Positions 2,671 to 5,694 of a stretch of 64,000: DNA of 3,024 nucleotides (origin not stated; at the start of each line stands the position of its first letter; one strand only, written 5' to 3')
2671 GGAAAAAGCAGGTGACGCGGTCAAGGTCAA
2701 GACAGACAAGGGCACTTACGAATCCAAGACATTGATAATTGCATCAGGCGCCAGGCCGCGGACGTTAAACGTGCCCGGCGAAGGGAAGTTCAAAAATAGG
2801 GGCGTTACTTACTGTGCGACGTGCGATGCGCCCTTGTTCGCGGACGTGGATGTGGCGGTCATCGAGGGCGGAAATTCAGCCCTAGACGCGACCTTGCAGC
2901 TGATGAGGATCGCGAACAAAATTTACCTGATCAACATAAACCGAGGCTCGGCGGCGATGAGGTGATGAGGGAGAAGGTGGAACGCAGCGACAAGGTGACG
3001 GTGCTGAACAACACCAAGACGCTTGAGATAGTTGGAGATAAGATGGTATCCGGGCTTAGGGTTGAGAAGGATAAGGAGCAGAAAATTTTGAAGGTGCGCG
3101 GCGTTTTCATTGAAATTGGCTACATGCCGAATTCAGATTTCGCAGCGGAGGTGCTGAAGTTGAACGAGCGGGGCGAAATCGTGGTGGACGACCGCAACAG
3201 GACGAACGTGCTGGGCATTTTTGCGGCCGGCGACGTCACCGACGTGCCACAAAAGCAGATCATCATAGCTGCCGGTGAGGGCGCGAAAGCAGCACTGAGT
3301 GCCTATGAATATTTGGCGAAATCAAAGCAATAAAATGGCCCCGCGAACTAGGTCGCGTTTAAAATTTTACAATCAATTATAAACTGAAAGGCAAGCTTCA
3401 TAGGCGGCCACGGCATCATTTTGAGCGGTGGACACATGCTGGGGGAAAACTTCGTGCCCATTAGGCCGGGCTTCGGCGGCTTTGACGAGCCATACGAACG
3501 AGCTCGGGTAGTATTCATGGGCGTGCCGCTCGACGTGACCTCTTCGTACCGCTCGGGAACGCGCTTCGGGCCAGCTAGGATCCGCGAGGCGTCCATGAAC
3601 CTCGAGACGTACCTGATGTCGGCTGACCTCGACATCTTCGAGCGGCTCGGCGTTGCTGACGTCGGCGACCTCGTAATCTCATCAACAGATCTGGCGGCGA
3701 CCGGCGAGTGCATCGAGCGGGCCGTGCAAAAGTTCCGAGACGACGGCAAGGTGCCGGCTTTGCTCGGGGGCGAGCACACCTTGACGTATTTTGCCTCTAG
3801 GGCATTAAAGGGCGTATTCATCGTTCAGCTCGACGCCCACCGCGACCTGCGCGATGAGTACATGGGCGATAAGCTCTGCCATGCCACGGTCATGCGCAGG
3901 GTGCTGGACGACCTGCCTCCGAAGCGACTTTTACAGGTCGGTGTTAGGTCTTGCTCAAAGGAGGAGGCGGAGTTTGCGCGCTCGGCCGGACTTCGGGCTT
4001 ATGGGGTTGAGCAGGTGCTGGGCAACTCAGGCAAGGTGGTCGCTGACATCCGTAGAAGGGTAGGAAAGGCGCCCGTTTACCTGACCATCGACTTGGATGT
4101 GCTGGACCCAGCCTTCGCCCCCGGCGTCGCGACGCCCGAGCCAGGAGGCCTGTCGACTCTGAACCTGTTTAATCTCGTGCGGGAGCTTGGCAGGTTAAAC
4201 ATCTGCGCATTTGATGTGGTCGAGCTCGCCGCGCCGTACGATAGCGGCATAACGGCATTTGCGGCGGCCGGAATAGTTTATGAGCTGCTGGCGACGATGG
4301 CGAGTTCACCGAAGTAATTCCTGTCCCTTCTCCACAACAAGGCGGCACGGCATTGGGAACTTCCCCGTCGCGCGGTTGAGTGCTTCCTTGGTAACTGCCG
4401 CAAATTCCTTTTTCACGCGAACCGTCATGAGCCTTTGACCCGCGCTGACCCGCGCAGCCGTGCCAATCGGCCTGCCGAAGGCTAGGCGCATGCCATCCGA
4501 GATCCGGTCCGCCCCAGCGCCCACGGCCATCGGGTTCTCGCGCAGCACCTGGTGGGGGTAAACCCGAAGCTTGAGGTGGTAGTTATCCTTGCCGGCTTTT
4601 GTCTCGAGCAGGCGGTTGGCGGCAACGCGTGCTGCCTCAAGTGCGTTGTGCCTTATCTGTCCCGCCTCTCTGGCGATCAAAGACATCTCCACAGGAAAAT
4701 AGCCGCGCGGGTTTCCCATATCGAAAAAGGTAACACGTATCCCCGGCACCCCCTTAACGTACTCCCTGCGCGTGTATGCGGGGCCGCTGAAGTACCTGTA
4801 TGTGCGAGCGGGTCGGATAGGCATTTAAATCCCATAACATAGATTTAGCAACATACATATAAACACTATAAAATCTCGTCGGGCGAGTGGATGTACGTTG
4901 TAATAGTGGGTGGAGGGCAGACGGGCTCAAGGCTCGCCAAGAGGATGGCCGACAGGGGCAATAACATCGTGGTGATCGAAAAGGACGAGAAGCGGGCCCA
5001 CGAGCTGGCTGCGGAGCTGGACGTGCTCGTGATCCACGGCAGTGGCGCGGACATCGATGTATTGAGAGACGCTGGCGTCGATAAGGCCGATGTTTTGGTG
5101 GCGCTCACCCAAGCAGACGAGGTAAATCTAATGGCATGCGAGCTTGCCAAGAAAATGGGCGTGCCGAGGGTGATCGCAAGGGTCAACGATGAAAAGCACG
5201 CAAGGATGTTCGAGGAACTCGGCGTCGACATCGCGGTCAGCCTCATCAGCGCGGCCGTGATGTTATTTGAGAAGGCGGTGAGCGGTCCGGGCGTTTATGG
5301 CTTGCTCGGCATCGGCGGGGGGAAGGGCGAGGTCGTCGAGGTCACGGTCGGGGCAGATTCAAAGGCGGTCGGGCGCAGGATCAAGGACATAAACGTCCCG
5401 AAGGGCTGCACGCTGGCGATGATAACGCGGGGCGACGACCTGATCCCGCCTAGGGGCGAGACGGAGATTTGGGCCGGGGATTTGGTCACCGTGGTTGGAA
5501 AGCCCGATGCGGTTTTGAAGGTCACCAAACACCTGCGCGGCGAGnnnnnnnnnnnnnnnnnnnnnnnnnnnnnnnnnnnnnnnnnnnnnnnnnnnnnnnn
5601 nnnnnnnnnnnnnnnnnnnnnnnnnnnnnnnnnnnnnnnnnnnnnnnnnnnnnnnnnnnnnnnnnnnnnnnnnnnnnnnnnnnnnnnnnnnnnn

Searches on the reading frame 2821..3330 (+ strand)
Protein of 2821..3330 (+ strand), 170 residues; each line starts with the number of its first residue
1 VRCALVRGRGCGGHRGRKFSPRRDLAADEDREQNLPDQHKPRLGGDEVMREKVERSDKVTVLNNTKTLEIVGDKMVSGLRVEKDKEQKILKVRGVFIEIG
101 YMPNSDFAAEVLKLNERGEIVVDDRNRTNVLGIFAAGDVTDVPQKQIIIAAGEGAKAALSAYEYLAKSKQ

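Call 61: search_protein_families(library=pfam, proteins=[window:2821-3330:+], max_evalue=0.001)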
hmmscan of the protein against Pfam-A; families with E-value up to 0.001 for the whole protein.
window:2821-3330:+ (170 aa): 1 family
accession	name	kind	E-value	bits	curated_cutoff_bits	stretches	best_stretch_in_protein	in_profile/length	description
PF07992.20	Pyr_redox_2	-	1.2e-16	61.4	26.1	1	49-150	189-287/291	Pyridine nucleotide-disulphide oxidoreductase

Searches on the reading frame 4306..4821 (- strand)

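Call 61: search_protein_families(library=pfam, proteins=[window:4306-4821:-], max_evalue=0.001)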
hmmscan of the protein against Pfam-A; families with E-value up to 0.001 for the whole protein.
window:4306-4821:- (171 aa): 1 family
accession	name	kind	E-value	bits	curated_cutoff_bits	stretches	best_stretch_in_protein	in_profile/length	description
PF00252.24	Ribosomal_L16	-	7e-33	113.8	27.9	1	13-162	3-132/132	Ribosomal protein L16p/L10e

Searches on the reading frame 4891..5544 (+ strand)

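Call 61: search_protein_families(library=pfam, proteins=[window:4891-5544:+], max_evalue=0.001)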
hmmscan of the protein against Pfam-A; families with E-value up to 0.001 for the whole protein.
window:4891-5544:+ (218 aa): 8 families
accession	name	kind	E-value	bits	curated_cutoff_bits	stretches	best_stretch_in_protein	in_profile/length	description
PF02254.24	TrkA_N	-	1.7e-33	115.8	23.8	1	3-117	1-115/116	TrkA-N domain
PF02080.26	TrkA_C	-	2.6e-18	66.1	27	1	148-215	1-70/71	TrkA-C domain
PF13241.12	NAD_binding_7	-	2e-07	32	22.1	1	3-98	10-94/104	Putative NAD(P)-binding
PF03807.23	F420_oxidored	-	8.7e-07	29.9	21.6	1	3-52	2-53/94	NADP oxidoreductase coenzyme F420-dependent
PF01488.26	Shikimate_DH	-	5.2e-05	23.8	24.3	1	3-80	15-90/138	Shikimate / quinate 5-dehydrogenase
PF03435.24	Sacchrp_dh_NADP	-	0.00017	22.4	25.1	1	3-73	1-76/129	Saccharopine dehydrogenase NADP binding domain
PF00107.32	ADH_zinc_N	-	0.00045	20.6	31.8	0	80-118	4-41/129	Zinc-binding dehydrogenase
PF13478.12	XdhC_C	-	0.00079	20.4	29.7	0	3-97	1-100/125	XdhC Rossmann domain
